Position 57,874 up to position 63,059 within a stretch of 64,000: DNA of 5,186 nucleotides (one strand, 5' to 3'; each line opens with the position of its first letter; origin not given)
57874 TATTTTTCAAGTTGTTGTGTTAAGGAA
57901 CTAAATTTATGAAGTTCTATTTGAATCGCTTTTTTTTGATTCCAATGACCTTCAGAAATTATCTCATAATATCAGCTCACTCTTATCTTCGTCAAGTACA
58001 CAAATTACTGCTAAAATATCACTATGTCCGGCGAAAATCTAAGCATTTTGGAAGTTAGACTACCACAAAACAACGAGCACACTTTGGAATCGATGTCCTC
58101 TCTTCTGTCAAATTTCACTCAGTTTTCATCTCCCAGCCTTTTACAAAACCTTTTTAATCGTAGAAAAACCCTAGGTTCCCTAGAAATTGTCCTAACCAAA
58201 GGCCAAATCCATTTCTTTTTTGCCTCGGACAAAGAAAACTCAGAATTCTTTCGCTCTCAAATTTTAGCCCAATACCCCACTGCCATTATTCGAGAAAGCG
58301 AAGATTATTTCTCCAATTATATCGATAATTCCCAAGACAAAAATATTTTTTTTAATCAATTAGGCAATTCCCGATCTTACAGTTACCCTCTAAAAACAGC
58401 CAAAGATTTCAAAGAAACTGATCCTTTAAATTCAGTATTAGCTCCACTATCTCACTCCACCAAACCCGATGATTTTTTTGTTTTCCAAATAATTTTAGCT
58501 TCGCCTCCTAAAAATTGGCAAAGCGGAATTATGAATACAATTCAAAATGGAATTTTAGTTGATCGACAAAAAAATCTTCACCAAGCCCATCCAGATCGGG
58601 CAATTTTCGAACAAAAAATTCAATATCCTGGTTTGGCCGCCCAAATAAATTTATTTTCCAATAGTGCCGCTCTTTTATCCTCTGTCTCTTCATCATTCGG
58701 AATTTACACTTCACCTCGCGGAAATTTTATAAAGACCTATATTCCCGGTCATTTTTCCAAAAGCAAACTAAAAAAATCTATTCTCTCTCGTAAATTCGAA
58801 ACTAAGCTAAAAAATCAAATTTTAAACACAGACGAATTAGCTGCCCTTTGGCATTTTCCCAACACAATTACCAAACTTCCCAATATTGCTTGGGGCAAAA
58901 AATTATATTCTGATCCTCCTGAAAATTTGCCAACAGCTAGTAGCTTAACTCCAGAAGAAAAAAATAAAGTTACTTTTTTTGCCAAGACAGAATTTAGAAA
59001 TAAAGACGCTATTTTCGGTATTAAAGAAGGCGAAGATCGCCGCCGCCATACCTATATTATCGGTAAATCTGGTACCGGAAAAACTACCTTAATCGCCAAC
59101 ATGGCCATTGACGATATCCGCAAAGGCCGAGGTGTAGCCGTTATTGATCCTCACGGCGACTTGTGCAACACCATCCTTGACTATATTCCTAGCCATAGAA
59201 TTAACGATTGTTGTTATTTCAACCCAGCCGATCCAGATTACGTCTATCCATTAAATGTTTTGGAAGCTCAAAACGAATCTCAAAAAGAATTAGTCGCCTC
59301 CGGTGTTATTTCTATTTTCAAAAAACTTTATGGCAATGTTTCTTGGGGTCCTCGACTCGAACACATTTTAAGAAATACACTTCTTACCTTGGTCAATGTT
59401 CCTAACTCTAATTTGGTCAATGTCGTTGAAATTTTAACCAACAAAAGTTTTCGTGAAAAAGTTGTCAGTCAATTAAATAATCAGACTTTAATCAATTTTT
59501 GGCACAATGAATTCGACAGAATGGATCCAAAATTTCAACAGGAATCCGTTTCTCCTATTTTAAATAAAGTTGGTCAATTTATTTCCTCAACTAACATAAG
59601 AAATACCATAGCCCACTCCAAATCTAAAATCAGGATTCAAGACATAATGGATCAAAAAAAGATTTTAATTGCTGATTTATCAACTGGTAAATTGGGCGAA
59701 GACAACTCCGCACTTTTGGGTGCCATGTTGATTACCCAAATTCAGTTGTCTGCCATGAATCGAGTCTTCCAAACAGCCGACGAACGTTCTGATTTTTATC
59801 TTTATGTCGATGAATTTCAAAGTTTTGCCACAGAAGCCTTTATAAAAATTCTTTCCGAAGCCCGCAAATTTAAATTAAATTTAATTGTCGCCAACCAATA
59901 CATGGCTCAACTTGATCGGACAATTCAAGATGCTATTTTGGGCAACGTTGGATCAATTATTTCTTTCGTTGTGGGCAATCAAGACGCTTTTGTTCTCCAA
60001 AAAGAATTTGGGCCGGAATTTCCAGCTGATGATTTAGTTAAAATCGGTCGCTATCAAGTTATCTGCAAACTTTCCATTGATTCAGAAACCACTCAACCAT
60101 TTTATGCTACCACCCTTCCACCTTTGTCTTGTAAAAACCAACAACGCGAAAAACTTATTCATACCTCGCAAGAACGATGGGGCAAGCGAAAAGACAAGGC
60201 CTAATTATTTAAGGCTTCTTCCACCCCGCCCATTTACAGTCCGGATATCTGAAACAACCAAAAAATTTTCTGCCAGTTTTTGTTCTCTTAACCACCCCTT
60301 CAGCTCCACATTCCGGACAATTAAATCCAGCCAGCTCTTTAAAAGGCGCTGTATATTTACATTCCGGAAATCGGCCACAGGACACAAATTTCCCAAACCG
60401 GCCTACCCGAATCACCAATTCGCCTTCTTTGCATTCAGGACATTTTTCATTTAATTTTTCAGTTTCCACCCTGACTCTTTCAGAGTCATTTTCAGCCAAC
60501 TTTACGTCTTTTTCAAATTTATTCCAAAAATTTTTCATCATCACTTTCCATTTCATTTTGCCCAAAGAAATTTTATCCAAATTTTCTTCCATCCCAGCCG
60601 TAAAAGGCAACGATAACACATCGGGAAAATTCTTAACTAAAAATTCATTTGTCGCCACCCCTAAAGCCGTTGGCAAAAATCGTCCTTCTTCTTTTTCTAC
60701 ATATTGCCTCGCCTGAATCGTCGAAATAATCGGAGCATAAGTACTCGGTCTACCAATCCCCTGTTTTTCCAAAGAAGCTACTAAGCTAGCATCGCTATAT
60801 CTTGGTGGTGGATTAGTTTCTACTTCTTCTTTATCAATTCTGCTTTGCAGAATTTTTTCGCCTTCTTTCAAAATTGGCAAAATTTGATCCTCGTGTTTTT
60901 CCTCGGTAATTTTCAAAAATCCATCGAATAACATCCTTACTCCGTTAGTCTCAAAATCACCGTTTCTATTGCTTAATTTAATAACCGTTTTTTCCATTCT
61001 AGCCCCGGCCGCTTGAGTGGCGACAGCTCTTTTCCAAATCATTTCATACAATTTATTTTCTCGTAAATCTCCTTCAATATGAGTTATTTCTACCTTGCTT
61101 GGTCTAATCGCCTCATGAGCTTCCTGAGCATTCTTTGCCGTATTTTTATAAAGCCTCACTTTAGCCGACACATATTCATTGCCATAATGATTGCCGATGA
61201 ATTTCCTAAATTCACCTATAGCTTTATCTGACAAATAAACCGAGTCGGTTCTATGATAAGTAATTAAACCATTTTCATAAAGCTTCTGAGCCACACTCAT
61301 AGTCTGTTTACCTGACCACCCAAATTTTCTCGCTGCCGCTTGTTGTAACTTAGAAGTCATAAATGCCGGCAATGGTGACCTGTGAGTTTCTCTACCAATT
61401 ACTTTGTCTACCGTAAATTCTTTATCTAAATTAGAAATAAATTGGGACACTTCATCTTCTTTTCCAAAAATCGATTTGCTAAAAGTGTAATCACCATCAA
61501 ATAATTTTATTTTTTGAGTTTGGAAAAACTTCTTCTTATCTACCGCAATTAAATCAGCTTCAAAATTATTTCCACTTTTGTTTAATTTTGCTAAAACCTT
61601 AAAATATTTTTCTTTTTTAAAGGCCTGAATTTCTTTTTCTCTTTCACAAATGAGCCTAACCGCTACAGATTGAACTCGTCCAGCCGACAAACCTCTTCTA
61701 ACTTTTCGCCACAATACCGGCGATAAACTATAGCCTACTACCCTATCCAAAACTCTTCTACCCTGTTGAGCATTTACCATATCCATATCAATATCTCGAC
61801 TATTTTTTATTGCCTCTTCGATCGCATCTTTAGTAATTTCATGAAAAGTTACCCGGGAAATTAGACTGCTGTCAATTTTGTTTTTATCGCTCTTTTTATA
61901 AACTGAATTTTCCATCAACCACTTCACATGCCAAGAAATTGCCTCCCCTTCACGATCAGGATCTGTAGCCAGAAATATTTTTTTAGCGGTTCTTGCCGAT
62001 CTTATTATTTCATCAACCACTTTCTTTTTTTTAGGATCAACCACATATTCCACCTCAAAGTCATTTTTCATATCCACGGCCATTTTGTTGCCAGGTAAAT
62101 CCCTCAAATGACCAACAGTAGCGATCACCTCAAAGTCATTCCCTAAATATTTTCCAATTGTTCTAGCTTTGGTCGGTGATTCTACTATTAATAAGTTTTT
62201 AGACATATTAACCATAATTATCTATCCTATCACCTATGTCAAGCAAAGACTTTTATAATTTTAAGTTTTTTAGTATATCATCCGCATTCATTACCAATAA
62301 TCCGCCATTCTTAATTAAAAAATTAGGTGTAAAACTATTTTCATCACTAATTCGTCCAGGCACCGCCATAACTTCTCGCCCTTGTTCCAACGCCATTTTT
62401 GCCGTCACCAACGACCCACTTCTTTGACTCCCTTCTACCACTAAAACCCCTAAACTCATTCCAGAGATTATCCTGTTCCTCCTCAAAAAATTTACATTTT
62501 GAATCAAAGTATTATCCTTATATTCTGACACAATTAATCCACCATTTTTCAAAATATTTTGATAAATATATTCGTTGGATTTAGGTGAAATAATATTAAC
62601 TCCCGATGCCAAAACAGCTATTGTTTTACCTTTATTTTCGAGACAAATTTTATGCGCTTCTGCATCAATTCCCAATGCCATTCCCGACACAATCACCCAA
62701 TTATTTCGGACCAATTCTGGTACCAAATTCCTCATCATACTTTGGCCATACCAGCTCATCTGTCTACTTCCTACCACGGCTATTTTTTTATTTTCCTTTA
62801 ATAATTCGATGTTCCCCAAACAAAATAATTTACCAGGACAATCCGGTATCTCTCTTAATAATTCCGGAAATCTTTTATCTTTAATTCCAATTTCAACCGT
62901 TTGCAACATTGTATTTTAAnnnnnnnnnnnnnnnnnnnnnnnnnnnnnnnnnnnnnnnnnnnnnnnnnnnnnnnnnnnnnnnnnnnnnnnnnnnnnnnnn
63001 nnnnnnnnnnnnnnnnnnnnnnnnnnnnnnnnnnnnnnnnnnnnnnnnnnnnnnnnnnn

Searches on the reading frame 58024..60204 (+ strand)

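Call 9: search_protein_families(library=pfam, proteins=[window:58024-60204:+], max_evalue=0.01)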
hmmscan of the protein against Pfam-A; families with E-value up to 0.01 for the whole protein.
window:58024-60204:+ (726 aa): 9 families
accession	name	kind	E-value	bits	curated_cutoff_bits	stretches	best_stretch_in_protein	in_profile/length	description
PF10412.15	TrwB_AAD_bind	-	2.9e-08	33.4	20.5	1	339-633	14-289/387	Type IV secretion-system coupling protein DNA-binding domain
PF01935.23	DUF87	-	7.9e-06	26.6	23.2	1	340-554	23-203/220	Helicase HerA, central domain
PF01656.29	CbiA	-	0.00013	22.4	25.4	1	347-444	6-54/125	CobQ/CobB/MinD/ParA nucleotide binding domain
PF23335.1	Beta-prop_IFT80_2nd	-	0.00045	19.5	27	1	526-617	120-212/287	IFT80 second beta-propeller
PF13191.12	AAA_16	-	0.0011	19.9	32.6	0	339-387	23-72/167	AAA ATPase domain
PF13401.12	AAA_22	-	0.0013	19.5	27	0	339-361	4-26/130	AAA domain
PF12696.13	TraG-D_C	-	0.0017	18.7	22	1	592-649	3-65/126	TraM recognition site of TraD and TraG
PF09659.15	Cas_Csm6_HEPN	-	0.0046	17.2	23.4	1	462-551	81-161/193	Cas_Csm6 HEPN domain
PF25199.1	nSTAND_NTPase5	-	0.0053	17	34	0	334-388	35-90/145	Novel STAND NTPase 5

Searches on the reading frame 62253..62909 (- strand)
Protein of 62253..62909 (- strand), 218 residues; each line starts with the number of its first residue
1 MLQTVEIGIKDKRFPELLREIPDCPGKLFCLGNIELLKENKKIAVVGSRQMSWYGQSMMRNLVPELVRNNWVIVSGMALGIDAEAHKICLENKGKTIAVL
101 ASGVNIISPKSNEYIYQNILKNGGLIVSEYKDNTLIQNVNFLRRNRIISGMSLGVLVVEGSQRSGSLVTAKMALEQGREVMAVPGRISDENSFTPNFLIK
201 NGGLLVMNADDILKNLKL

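Call 96: search_protein_families(library=pfam, proteins=[window:62253-62909:-], max_evalue=0.001)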
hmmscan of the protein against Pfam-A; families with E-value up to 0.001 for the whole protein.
window:62253-62909:- (218 aa): 2 families
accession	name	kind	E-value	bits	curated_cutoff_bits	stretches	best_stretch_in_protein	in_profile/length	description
PF02481.21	DNA_processg_A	-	5.1e-74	248.5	29.6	1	7-205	10-209/212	DNA recombination-mediator protein A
PF18306.6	LDcluster4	-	0.00088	19.4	26.3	0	42-186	3-125/151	SLOG cluster4 family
